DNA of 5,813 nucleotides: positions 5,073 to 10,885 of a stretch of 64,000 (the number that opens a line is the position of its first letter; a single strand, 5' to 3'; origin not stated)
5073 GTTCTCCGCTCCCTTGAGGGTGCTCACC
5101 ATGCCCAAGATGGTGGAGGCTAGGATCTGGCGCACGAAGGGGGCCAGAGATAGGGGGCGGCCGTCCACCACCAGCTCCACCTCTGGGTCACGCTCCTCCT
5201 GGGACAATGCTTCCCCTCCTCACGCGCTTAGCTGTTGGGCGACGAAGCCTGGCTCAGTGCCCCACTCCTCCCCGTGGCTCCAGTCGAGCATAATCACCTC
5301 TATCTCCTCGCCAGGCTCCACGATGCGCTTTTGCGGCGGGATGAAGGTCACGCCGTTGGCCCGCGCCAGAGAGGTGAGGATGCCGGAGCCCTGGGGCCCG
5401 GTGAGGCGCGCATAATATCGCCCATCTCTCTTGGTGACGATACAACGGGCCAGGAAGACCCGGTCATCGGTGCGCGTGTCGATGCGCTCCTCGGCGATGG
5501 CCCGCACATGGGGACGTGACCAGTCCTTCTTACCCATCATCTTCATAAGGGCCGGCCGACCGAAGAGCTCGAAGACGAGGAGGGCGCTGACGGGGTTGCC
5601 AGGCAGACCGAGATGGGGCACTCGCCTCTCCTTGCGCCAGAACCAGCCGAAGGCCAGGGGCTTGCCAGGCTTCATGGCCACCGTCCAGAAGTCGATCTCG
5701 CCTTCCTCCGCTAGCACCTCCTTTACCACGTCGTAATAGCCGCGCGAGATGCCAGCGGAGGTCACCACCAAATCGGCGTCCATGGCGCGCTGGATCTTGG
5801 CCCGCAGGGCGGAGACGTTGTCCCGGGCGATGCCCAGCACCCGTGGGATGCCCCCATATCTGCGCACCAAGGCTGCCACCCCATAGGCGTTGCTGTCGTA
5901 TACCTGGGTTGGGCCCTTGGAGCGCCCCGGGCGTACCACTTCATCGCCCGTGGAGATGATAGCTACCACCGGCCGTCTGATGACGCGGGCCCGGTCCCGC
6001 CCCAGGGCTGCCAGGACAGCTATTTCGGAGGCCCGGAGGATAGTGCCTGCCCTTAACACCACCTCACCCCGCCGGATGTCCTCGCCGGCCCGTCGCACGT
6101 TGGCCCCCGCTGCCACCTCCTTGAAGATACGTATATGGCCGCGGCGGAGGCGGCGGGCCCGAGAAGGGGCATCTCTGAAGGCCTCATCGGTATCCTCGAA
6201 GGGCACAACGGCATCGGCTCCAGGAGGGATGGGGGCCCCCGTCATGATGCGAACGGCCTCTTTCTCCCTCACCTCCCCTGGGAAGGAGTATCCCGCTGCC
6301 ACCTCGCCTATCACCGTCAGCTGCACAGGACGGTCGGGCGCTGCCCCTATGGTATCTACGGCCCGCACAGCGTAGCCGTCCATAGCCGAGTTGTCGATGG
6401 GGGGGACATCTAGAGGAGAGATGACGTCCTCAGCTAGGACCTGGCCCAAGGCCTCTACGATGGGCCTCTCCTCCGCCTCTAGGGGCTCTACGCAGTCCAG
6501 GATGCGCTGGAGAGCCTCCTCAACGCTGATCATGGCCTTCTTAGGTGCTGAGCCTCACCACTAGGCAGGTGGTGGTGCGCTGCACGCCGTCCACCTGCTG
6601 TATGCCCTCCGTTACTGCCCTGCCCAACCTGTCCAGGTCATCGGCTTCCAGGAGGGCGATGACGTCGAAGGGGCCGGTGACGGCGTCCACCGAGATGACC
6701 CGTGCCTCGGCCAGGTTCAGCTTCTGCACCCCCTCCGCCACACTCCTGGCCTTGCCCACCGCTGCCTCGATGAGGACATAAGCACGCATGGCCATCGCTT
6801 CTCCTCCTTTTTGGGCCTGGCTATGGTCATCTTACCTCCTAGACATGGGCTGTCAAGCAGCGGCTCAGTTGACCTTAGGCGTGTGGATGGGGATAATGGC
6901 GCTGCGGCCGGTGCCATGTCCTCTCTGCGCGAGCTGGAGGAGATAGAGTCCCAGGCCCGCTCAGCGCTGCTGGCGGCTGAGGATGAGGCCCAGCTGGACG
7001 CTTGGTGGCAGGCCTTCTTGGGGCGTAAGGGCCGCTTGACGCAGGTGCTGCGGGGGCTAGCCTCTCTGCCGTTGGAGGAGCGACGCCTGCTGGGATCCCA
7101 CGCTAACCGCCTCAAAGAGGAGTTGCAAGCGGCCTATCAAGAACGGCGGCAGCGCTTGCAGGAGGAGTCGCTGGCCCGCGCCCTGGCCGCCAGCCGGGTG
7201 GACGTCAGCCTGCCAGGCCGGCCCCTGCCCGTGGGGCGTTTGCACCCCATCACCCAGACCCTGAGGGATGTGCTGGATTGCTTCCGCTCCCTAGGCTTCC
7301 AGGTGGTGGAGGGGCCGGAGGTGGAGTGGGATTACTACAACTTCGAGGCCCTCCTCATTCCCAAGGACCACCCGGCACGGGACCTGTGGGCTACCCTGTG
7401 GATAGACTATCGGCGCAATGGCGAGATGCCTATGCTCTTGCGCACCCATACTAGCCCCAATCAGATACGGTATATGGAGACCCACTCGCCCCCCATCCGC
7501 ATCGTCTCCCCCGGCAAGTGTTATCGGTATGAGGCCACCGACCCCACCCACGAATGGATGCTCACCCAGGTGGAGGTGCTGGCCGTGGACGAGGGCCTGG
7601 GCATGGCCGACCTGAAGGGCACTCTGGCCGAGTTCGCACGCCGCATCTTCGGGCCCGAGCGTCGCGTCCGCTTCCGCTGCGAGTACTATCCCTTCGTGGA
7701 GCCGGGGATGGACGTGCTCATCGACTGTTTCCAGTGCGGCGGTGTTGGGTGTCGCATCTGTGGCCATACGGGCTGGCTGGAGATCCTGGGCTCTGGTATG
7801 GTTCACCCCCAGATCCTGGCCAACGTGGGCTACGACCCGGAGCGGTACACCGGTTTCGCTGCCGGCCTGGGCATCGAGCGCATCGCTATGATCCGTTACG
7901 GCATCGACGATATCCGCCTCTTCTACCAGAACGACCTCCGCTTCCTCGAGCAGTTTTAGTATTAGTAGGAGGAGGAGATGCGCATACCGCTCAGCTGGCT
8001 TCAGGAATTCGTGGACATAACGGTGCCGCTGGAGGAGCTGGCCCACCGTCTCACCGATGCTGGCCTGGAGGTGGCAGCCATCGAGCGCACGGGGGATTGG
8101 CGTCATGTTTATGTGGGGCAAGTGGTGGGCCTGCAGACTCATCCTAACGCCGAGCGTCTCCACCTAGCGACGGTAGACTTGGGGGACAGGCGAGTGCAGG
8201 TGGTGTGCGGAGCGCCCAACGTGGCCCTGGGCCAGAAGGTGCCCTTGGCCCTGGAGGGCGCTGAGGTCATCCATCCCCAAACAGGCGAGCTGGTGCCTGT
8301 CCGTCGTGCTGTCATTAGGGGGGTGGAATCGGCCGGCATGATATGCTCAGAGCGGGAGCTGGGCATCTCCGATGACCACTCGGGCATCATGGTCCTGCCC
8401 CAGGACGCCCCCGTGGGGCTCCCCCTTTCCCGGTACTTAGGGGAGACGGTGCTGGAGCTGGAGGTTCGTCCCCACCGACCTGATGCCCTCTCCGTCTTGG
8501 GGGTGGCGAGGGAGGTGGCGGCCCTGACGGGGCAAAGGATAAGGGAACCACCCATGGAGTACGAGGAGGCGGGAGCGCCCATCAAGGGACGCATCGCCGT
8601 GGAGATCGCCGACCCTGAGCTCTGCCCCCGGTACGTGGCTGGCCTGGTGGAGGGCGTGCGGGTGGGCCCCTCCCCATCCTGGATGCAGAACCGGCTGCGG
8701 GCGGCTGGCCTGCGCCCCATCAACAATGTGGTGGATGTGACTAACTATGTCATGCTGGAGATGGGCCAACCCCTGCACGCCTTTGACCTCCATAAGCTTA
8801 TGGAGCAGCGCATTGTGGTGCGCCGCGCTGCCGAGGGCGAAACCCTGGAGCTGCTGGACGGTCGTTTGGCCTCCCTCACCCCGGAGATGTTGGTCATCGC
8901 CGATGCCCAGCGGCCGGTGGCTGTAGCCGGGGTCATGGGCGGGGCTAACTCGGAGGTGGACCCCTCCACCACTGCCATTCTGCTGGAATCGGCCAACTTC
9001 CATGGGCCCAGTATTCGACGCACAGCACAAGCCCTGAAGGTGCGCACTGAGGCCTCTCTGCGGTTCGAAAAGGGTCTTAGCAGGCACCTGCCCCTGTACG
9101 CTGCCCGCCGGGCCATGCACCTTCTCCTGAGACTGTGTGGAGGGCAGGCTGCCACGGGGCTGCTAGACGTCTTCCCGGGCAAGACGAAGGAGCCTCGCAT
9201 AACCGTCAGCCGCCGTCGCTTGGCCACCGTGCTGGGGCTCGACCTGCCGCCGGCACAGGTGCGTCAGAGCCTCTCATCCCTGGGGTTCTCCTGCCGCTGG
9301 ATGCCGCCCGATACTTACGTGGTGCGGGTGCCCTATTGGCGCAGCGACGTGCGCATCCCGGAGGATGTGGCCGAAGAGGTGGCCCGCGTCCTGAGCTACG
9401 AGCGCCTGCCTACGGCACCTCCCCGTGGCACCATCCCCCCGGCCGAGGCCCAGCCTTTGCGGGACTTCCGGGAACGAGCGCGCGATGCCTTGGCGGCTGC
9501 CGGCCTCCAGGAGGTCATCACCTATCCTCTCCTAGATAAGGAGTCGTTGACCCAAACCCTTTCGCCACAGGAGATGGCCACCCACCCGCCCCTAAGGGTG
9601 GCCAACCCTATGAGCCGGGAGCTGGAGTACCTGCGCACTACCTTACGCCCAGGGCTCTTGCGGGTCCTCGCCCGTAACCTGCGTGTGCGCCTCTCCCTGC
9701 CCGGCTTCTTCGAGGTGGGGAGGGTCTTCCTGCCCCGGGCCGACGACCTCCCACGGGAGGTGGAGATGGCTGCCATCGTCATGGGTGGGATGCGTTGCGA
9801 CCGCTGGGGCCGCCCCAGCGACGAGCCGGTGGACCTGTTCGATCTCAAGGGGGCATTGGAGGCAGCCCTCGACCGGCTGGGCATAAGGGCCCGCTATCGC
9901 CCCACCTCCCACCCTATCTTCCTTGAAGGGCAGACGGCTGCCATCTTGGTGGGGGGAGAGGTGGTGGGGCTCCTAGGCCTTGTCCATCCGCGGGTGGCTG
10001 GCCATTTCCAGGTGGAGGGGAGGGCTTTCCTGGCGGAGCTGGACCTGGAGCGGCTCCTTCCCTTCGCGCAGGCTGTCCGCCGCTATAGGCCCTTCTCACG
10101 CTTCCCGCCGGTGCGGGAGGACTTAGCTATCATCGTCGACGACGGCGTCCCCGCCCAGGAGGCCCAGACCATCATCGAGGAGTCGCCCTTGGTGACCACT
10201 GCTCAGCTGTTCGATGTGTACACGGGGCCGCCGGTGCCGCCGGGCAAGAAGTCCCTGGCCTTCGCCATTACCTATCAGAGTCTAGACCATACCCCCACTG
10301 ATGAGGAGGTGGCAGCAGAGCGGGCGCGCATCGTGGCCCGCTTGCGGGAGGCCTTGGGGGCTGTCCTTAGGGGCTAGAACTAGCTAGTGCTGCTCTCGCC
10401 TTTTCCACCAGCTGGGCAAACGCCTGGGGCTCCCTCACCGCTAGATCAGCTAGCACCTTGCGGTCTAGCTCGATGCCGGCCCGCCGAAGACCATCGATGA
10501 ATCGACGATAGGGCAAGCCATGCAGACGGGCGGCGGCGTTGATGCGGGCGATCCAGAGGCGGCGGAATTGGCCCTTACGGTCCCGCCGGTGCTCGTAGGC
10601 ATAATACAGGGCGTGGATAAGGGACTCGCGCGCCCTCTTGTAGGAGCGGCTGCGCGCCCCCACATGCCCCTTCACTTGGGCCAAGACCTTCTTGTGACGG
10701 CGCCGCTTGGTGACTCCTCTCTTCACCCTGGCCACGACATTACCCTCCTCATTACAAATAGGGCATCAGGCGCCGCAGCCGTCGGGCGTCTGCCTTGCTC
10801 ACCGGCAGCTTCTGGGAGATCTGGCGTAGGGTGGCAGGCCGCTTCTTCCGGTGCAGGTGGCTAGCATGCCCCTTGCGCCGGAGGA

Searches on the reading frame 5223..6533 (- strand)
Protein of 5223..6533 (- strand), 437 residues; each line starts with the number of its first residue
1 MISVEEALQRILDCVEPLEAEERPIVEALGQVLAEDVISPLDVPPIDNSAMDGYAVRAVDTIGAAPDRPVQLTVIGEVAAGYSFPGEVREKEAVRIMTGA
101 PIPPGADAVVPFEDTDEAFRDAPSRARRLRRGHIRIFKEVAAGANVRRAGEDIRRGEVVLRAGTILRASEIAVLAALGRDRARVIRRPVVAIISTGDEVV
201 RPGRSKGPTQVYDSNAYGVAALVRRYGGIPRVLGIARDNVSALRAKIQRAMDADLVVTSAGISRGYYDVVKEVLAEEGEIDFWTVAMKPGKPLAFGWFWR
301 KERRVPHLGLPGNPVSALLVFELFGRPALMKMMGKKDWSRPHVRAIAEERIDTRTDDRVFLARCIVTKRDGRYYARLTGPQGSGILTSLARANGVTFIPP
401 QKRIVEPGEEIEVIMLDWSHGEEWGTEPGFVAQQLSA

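Call 49: search_protein_families(library=pfam, proteins=[window:5223-6533:-], max_evalue=0.001)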
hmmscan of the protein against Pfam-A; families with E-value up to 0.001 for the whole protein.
window:5223-6533:- (437 aa): 3 families
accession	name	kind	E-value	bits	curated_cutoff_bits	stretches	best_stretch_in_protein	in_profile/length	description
PF03453.22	MoeA_N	-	3.8e-53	179.9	30.8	1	2-178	1-160/160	MoeA N-terminal region (domain I and II)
PF00994.29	MoCF_biosynth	-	9e-29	100.5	26.6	1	191-330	1-143/144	Probable molybdopterin binding domain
PF03454.20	MoeA_C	-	3e-15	56.6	22.1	1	357-415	13-71/72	MoeA C-terminal region (domain IV)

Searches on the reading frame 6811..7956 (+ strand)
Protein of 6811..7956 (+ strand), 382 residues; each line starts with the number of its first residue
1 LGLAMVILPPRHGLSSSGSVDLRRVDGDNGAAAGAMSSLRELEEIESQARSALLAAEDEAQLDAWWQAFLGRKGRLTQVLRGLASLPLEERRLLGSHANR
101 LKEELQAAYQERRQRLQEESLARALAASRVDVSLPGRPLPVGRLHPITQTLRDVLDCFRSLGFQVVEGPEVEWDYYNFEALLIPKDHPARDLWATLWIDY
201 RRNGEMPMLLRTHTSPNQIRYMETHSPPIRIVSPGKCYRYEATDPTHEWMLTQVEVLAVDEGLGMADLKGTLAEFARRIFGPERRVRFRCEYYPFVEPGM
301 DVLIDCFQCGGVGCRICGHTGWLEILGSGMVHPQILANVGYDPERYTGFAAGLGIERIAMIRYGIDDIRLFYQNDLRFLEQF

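Call 49: search_protein_families(library=pfam, proteins=[window:6811-7956:+], max_evalue=0.001)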
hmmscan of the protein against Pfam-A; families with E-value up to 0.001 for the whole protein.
window:6811-7956:+ (382 aa): 2 families
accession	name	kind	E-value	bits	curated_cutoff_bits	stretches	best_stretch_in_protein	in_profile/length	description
PF01409.25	tRNA-synt_2d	-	1.5e-93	313.2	19.8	1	130-382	2-246/246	tRNA synthetases class II core domain (F)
PF02912.23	Phe_tRNA-synt_N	-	6e-18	65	22.3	1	58-125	2-69/69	Aminoacyl tRNA synthetase class II, N-terminal domain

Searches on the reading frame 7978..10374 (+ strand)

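Call 49: search_protein_families(library=pfam, proteins=[window:7978-10374:+], max_evalue=0.001)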
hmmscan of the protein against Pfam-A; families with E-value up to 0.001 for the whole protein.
window:7978-10374:+ (799 aa): 5 families
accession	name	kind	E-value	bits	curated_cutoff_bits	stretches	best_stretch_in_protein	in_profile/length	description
PF03483.22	B3_4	-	2.5e-67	226.3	29.3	1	216-388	2-174/174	B3/4 domain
PF17759.6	tRNA_synthFbeta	-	1e-54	185.7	22.4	1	477-690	1-214/214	Phenylalanyl tRNA synthetase beta chain CLM domain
PF03147.19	FDX-ACB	-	1.7e-23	83.3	31.1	1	707-798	1-94/94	Ferredoxin-fold anticodon binding domain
PF01588.26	tRNA_bind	-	1.9e-18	66.8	27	1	45-147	2-94/96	Putative tRNA binding domain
PF03484.21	B5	-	3.4e-17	62.8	28.6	1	408-474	1-67/67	tRNA synthetase B5 domain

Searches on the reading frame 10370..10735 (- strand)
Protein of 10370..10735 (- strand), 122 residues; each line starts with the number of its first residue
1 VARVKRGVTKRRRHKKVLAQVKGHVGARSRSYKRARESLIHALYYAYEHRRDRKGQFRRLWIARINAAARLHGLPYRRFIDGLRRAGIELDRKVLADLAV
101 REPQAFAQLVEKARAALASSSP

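Call 49: search_protein_families(library=pfam, proteins=[window:10370-10735:-], max_evalue=0.001)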
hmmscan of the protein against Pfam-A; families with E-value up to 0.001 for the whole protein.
window:10370-10735:- (122 aa): 2 families
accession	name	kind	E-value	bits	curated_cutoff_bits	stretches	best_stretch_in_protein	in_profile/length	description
PF00453.23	Ribosomal_L20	-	2.8e-42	143.6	30.8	1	3-109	1-107/107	Ribosomal protein L20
PF03050.20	DDE_Tnp_IS66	-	3.5e-05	23.8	23.1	1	61-120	8-67/284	Transposase IS66 family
